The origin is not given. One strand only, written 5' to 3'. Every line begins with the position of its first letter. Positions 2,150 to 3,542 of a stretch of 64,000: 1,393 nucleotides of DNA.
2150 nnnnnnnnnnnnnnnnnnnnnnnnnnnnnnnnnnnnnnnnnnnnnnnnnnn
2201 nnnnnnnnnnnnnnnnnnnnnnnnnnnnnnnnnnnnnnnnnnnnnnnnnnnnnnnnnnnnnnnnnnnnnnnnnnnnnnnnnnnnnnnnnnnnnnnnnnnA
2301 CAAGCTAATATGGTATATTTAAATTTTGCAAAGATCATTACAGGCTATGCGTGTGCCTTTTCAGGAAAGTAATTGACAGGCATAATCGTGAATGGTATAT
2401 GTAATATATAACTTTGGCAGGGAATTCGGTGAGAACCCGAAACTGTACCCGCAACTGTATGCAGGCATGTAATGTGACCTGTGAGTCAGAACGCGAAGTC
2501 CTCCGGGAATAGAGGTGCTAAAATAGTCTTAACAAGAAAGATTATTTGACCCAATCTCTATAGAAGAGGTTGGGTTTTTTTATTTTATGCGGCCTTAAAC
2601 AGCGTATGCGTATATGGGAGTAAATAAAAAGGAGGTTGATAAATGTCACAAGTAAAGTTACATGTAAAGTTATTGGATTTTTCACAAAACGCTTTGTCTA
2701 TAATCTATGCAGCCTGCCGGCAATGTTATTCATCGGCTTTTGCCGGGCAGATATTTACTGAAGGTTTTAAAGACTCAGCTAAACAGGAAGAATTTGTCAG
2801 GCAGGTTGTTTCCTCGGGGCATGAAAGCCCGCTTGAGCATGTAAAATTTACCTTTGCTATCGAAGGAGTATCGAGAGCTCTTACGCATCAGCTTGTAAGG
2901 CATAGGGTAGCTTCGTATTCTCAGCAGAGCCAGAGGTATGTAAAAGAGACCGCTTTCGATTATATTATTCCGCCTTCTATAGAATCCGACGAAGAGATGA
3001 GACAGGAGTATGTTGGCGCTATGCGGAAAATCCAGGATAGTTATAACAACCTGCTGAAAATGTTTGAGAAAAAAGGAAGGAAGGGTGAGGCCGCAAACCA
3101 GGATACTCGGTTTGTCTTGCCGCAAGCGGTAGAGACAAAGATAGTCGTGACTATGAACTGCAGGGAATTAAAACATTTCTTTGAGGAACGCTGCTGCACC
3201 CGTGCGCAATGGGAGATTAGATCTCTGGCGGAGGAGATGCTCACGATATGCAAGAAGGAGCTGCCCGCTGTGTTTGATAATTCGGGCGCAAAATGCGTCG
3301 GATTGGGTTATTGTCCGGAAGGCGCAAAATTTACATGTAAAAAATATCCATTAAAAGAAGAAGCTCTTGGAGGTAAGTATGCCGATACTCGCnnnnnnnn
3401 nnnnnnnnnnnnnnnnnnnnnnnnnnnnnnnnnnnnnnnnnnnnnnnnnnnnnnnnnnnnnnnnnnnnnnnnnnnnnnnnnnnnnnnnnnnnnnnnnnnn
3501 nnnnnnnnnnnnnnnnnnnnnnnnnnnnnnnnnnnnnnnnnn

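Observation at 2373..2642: Cobalamin-riboswitch-like leader with terminator upstream of thyX-nrdD-nrdG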

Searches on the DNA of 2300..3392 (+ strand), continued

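Call 59: search_with_rna_model(model_id=R1, sources=[window, L105, L106, L107, L109, L110, L111, L112, L113, L001, L002, L003, L004, L005, L006, L007, L008, L009, L010, L011, L012, L013, L014, L015, L016, L017, L018, L019, L020, L021, L022, L023, L024, L025, L026, L027, L028, L029, L030, L031, L032, L033, L034, L035, L036, L037, L038, L039, L040, L041, L042, L043, L044, L045, L046, L047, L048, L049, L050, L051, L052, L053, L054, L055, L056, L057, L058, L059, L060, L061, L062, L063, L064, L065, L066, L067, L068, L069, L070, L071, L072, L073, L074, L075, L076, L077, L078, L079, L080], max_evalue=1, show_alignments=0)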
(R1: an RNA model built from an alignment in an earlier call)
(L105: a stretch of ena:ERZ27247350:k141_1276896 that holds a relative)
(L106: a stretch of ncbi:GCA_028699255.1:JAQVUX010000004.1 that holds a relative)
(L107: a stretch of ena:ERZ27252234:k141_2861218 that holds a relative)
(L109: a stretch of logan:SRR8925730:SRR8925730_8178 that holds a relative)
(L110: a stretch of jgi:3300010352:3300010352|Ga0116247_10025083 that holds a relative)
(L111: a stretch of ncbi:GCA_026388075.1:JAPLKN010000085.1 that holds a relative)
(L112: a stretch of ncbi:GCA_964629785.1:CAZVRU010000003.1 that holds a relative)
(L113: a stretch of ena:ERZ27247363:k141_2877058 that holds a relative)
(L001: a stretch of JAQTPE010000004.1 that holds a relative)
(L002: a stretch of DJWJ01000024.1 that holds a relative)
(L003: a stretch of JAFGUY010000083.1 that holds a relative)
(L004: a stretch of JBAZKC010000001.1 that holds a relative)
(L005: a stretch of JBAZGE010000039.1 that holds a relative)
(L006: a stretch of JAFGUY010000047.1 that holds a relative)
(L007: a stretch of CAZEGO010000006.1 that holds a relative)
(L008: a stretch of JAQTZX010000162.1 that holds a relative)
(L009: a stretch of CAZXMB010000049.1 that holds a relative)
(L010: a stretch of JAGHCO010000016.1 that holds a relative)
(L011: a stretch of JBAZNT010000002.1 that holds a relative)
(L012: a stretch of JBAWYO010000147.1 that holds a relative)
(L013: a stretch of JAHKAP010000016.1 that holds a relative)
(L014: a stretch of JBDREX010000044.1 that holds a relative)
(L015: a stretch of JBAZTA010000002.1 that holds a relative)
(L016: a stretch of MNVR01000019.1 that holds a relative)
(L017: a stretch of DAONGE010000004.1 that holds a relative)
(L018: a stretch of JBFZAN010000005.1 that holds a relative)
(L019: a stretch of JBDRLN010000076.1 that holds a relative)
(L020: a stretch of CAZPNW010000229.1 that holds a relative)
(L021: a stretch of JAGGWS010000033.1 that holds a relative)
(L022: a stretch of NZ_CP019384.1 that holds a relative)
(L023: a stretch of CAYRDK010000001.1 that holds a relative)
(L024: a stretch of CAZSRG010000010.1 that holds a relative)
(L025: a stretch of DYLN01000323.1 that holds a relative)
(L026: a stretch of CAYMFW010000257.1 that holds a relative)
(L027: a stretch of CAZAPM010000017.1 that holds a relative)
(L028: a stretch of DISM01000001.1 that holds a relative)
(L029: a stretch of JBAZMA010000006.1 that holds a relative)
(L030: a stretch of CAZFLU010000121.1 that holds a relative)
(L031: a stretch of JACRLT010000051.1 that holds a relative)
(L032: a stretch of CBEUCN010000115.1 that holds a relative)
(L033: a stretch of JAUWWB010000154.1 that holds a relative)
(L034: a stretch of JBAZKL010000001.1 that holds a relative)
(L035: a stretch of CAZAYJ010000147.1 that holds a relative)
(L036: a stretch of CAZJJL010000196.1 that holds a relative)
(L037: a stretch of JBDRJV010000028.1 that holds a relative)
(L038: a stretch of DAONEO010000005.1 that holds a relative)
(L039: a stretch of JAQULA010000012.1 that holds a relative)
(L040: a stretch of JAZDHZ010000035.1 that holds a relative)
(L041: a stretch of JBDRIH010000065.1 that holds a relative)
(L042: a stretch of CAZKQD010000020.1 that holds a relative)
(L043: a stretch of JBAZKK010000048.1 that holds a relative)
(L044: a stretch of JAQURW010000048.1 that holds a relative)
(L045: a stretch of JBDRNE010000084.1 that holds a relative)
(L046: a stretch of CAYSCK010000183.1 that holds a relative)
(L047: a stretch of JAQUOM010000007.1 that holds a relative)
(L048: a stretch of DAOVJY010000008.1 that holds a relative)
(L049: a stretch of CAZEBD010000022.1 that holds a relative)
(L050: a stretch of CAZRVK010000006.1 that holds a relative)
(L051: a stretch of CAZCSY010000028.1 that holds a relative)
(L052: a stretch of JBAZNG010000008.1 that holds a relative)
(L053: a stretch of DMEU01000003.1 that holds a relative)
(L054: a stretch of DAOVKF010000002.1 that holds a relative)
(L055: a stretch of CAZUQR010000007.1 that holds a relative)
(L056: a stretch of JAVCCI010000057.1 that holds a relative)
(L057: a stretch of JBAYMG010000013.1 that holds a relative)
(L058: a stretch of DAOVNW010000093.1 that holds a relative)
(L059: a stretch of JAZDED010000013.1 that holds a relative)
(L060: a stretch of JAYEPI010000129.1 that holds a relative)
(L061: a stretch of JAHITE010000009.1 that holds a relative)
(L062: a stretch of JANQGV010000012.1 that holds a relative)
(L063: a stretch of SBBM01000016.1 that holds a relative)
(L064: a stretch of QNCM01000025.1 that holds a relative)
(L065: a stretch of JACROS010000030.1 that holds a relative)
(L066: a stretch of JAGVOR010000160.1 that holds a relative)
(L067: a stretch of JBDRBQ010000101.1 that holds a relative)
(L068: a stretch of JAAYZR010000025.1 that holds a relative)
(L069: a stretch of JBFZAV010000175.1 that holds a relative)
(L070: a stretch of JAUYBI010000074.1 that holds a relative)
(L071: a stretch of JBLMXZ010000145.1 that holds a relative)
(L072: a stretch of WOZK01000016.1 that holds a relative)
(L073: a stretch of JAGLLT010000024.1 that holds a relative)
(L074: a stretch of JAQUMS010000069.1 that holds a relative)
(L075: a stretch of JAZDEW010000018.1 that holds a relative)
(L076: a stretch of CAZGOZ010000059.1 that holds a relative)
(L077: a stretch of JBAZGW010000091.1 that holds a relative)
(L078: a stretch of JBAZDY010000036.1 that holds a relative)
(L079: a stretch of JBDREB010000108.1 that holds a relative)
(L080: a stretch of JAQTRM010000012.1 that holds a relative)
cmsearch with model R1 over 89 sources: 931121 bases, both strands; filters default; matches with E-value up to 1: 12.
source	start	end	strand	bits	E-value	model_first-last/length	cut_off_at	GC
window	2410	2524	+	130.2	1.1e-33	1-115/115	no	0.5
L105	2789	2903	+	130.2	1.1e-33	1-115/115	no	0.5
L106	4390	4504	+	128.8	2.8e-33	1-115/115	no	0.49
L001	3043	3157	+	127.3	7.4e-33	1-115/115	no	0.49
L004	1667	1782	+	124.2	5.6e-32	1-115/115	no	0.53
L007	5522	5636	+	120.2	7.6e-31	1-115/115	no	0.53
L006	407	521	+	119.7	1e-30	1-115/115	no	0.53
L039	6790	6892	+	30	4e-05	1-115/115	no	0.5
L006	614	776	+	21.5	0.01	1-115/115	no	0.48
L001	3249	3408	+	20.9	0.015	1-115/115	no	0.52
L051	8693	8795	+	17.6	0.13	1-115/115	no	0.51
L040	6950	7091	+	15.1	0.66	16-83/115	no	0.47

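Call 60: search_with_rna_model(model_id=R1, sources=[L039, L051, L040, L106], max_evalue=1, show_alignments=4)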
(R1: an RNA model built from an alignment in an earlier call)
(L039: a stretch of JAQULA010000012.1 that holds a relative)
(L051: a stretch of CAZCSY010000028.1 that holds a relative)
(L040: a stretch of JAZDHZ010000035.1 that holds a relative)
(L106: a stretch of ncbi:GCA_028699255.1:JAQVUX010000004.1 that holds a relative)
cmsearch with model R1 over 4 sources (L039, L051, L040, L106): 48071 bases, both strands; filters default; matches with E-value up to 1: 5.
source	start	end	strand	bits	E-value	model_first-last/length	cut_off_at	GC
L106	4390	4504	+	128.8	1.4e-34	1-115/115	no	0.49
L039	6790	6892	+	30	2e-06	1-115/115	no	0.5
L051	8693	8795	+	17.6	0.0066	1-115/115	no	0.51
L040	6950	7091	+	15.1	0.034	16-83/115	no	0.47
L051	2148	2209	-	11.4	0.4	1-115/115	no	0.61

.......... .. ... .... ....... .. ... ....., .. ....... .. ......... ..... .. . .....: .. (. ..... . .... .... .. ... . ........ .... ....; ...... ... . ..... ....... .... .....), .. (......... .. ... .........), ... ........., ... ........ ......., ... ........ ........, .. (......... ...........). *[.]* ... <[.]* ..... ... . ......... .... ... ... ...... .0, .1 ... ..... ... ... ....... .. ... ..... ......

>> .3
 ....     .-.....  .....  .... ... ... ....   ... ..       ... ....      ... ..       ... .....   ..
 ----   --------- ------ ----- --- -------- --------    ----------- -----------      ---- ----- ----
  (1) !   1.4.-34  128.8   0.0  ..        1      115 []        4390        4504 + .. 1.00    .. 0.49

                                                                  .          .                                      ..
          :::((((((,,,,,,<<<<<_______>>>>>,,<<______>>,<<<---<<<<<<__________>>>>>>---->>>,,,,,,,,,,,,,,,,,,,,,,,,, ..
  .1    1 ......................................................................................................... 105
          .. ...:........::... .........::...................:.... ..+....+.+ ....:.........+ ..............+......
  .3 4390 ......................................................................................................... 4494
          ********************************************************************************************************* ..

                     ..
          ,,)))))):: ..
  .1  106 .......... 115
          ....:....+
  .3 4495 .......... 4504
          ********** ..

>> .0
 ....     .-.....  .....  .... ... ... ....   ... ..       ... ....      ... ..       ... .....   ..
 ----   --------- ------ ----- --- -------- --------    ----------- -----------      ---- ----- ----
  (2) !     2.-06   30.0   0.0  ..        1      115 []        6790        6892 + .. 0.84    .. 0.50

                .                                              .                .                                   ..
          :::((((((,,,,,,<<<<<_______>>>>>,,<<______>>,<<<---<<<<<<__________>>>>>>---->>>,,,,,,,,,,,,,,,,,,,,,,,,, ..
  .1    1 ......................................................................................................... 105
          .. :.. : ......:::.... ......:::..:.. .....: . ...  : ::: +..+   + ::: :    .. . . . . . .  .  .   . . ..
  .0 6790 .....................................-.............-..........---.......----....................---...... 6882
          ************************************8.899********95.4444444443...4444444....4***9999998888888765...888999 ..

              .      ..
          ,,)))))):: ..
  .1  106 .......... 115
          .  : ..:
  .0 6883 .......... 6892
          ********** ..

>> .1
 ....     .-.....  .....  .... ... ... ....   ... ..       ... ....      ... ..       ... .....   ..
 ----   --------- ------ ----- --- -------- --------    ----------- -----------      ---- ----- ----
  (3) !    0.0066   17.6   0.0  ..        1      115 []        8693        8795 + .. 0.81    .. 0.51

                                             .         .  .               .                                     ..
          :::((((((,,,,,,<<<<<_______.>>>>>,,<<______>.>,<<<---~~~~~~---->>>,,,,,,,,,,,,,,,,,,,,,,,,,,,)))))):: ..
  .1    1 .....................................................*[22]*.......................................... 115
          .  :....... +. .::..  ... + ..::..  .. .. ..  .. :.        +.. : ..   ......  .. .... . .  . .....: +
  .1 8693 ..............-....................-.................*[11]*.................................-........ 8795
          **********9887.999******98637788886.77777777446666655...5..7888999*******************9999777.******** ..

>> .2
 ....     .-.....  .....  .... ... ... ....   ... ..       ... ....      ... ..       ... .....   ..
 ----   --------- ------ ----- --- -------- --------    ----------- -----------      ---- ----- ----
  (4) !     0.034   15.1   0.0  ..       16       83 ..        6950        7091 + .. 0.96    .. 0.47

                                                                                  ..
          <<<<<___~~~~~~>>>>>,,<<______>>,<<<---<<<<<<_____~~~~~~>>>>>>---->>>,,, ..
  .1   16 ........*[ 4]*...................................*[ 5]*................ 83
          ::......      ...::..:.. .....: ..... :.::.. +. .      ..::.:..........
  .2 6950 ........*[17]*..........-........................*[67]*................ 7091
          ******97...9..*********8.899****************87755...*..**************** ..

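Call 70: build_rna_model(alignment_id=A4)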
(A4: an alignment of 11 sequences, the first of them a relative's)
Model R2 built from alignment A4 (11 sequences, 208 columns); structure: RNAalifold consensus.
model positions 189; base pairs 51; branch points 3; effective number of sequences 1.08; information 0.591 bits per position. Calibrated on 0.2 Mb of random sequence (short: E-values are rough).
structure used (alignment columns):
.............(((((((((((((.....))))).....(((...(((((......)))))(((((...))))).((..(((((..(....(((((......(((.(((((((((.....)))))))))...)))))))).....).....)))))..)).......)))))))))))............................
